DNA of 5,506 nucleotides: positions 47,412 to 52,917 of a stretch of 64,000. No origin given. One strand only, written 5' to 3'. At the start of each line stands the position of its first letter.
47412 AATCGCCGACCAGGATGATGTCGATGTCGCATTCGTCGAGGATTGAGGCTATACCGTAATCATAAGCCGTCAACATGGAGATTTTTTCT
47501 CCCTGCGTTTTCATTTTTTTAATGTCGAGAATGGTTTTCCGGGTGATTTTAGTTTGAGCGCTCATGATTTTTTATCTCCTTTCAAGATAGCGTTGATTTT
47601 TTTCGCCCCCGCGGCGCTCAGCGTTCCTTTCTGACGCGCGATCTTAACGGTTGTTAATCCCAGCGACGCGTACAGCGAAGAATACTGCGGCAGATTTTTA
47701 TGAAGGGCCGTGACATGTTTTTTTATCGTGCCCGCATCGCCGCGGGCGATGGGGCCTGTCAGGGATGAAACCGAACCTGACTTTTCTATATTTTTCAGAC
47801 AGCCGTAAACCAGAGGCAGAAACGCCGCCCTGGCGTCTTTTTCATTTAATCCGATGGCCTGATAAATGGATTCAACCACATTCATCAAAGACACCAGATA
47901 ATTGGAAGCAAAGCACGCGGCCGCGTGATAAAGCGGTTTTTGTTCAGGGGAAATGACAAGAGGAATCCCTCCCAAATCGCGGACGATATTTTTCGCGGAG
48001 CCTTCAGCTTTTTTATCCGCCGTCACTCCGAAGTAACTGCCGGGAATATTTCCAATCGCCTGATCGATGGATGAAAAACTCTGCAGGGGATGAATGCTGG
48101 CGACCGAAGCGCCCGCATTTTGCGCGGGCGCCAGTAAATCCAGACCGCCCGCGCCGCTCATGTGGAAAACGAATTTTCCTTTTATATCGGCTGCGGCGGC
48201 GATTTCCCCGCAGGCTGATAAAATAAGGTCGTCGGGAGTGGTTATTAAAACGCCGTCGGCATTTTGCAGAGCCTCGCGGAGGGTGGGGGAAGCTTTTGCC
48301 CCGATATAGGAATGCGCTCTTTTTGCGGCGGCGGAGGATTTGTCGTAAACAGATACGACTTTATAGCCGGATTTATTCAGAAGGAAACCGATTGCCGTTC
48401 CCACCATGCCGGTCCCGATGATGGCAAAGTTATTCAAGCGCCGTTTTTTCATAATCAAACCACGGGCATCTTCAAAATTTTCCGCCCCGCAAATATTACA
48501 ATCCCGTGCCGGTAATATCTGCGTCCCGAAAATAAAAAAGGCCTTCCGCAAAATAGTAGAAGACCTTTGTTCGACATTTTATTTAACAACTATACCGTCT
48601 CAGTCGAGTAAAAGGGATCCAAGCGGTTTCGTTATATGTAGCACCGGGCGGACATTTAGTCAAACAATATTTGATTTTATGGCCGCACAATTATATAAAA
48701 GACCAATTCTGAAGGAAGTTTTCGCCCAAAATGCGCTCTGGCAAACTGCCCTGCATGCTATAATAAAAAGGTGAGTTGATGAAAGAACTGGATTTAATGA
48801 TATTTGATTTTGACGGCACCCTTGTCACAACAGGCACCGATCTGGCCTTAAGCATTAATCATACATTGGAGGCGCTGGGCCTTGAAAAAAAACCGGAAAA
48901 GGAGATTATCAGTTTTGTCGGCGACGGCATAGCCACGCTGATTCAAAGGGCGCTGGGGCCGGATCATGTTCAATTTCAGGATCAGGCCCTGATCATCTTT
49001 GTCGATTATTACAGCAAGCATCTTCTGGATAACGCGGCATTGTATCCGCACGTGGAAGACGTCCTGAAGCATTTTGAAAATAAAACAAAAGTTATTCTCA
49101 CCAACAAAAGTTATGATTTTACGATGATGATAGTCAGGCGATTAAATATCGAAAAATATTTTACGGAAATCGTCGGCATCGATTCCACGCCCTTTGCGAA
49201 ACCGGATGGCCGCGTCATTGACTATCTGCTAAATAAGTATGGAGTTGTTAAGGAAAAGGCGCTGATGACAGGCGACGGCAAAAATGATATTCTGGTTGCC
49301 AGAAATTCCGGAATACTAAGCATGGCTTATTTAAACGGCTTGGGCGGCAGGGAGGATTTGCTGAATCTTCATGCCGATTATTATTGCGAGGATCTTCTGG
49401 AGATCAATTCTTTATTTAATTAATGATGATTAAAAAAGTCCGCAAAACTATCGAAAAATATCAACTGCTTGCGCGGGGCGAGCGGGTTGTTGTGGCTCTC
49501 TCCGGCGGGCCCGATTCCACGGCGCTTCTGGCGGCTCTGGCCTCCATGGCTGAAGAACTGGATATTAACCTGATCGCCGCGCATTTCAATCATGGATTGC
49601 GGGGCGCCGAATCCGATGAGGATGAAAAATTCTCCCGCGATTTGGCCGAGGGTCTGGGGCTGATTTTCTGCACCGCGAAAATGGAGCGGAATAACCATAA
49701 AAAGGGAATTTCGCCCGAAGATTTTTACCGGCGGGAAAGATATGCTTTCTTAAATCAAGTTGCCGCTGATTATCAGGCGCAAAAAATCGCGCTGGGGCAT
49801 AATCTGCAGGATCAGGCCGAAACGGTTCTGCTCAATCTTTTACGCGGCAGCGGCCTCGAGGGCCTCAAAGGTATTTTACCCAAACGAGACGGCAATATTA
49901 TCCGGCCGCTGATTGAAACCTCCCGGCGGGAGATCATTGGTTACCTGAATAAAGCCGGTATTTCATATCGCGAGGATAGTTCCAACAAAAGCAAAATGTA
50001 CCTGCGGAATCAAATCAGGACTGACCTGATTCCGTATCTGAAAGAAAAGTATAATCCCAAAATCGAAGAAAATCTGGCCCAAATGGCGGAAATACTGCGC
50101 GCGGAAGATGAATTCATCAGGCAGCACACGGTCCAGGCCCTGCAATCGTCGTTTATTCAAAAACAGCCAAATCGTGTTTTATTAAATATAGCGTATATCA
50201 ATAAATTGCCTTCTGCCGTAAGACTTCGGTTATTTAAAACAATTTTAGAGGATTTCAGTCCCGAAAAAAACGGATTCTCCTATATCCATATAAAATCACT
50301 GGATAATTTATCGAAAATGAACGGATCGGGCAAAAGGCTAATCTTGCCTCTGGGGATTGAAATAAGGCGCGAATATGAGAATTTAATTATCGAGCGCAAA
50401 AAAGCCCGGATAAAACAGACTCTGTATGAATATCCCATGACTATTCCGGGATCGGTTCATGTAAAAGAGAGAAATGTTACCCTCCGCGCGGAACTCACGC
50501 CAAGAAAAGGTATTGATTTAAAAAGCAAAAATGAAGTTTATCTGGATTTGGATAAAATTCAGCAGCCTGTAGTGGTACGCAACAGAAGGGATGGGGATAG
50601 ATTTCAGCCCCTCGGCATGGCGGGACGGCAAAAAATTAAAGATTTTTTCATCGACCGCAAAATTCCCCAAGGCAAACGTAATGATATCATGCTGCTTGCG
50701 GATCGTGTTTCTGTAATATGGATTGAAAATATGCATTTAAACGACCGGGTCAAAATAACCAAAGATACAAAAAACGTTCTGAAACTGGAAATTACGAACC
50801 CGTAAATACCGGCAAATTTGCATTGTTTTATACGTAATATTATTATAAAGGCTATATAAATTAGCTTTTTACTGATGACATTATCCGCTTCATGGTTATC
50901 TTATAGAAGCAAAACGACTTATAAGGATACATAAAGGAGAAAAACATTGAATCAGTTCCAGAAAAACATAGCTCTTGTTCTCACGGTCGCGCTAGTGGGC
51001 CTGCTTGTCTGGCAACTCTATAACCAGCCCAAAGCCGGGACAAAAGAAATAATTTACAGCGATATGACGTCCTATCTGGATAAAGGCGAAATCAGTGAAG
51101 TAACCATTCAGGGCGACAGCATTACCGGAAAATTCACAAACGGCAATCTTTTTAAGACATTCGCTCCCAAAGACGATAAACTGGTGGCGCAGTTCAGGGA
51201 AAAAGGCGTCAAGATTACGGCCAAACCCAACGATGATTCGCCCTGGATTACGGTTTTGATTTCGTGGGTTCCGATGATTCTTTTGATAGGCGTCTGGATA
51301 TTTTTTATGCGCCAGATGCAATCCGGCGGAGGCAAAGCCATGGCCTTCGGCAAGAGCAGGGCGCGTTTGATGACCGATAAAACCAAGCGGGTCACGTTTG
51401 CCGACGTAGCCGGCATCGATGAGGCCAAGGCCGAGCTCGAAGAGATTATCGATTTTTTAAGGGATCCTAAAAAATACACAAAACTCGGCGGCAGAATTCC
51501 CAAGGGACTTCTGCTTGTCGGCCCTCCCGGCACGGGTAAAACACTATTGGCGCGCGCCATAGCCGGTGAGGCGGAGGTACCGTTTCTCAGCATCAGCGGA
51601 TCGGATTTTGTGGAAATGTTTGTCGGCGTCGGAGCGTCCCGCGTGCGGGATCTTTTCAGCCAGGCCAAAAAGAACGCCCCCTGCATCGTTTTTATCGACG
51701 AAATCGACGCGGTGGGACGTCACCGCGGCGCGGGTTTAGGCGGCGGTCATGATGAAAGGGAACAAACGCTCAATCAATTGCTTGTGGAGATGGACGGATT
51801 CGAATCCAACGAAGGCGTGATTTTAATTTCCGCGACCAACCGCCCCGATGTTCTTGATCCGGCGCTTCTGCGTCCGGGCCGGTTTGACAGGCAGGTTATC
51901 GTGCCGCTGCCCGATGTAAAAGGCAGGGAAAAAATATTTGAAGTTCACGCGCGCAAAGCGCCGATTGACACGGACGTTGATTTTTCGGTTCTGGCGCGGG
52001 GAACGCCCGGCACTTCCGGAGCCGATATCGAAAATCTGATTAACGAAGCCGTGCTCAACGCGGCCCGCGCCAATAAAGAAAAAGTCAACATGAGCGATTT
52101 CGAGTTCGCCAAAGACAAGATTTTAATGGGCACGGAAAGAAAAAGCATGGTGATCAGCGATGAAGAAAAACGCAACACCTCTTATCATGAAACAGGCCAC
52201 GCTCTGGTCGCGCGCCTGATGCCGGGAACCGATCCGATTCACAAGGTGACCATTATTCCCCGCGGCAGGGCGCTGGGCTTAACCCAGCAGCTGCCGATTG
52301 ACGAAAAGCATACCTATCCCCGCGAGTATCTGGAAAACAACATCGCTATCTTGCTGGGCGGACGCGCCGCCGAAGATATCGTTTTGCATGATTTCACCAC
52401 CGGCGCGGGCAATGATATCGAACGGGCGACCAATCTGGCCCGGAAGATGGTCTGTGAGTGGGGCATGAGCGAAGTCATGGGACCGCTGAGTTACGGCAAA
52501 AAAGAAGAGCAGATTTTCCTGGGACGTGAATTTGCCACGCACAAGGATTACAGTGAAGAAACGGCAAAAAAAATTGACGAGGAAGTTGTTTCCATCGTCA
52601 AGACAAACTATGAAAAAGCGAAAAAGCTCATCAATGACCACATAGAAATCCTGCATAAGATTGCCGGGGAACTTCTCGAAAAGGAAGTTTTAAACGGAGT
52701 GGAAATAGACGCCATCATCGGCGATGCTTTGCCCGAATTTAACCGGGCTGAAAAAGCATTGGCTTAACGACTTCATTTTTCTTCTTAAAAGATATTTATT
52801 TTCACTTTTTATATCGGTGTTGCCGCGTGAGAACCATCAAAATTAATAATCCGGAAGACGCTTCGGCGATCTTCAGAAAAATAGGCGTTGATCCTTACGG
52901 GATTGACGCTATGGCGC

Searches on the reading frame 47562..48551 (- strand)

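Call 61: search_protein_families(library=pfam, proteins=[window:47562-48551:-], max_evalue=0.00001)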
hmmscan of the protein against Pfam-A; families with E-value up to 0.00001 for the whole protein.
window:47562-48551:- (329 aa): 4 families
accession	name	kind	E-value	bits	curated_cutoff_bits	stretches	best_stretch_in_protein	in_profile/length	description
PF10728.14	DUF2520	-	2.4e-35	121.4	25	1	173-299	2-123/125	Domain of unknown function (DUF2520)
PF10727.15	Rossmann-like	-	4.1e-16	59.4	23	1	35-155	11-131/131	Rossmann-like domain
PF03807.23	F420_oxidored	-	5.8e-07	30.5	21.6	1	42-128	2-88/94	NADP oxidoreductase coenzyme F420-dependent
PF01408.29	GFO_IDH_MocA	-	4.5e-06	27.8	24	1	41-108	2-73/120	Oxidoreductase family, NAD-binding Rossmann fold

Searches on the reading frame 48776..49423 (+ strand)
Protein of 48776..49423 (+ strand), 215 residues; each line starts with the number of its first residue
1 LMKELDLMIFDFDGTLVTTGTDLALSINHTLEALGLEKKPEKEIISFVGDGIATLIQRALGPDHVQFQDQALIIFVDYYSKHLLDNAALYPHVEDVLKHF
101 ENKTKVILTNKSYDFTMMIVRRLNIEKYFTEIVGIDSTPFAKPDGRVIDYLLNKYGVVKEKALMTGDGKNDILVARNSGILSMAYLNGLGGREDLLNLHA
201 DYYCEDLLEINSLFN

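Call 62: search_protein_families(library=pfam, proteins=[window:48776-49423:+], max_evalue=0.00001)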
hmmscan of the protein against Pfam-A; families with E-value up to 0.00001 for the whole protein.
window:48776-49423:+ (215 aa): 4 families
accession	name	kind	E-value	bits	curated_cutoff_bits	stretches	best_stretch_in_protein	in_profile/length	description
PF13419.12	HAD_2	-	1.4e-31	110.4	23.8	1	9-184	2-177/178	Haloacid dehalogenase-like hydrolase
PF00702.32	Hydrolase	-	6.6e-23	82.5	26.4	1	6-179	2-191/191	haloacid dehalogenase-like hydrolase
PF13242.12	Hydrolase_like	-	4.6e-10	39.7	22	1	141-209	3-74/75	HAD-hyrolase-like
PF12710.13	HAD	-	1.6e-06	29.1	27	1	9-176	2-189/189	haloacid dehalogenase-like hydrolase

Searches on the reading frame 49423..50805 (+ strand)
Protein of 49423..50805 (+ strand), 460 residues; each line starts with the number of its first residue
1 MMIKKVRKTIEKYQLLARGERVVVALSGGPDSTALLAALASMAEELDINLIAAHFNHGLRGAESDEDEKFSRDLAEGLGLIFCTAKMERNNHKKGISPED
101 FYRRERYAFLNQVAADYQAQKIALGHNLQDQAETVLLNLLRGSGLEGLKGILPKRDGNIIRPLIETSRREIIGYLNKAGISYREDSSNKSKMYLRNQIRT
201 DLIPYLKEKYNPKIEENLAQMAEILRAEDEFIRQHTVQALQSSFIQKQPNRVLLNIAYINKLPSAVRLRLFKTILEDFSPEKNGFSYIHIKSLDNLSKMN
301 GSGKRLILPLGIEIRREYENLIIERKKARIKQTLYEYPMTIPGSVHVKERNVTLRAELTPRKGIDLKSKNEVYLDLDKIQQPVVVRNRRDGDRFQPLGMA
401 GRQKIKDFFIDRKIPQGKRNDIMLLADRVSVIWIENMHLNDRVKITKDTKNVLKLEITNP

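Call 61: search_protein_families(library=pfam, proteins=[window:49423-50805:+], max_evalue=0.00001)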
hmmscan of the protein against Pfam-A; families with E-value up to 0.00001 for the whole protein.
window:49423-50805:+ (460 aa): 2 families
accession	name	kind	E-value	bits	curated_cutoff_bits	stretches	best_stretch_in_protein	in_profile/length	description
PF01171.26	ATP_bind_3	-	4.9e-48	163.7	27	1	22-200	2-181/182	PP-loop family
PF11734.13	TilS_C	-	1e-11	44.5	22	1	383-452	1-70/74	TilS substrate C-terminal domain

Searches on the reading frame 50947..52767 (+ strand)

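Call 61: search_protein_families(library=pfam, proteins=[window:50947-52767:+], max_evalue=0.00001)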
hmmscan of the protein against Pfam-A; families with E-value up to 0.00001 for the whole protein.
window:50947-52767:+ (606 aa): 4 families
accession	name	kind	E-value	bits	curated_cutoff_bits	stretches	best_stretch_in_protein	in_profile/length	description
PF01434.24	Peptidase_M41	-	1.5e-70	237.4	29.9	1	401-589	1-190/191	Peptidase family M41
PF00004.35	AAA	-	4.1e-47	160.4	21.2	1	188-321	1-131/131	ATPase family associated with various cellular activities (AAA)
PF06480.20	FtsH_ext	-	5.1e-18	65.6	25.5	1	13-94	6-102/103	FtsH Extracellular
PF17862.7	AAA_lid_3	-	1.2e-11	44.4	27.2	1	343-386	1-44/45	AAA+ lid domain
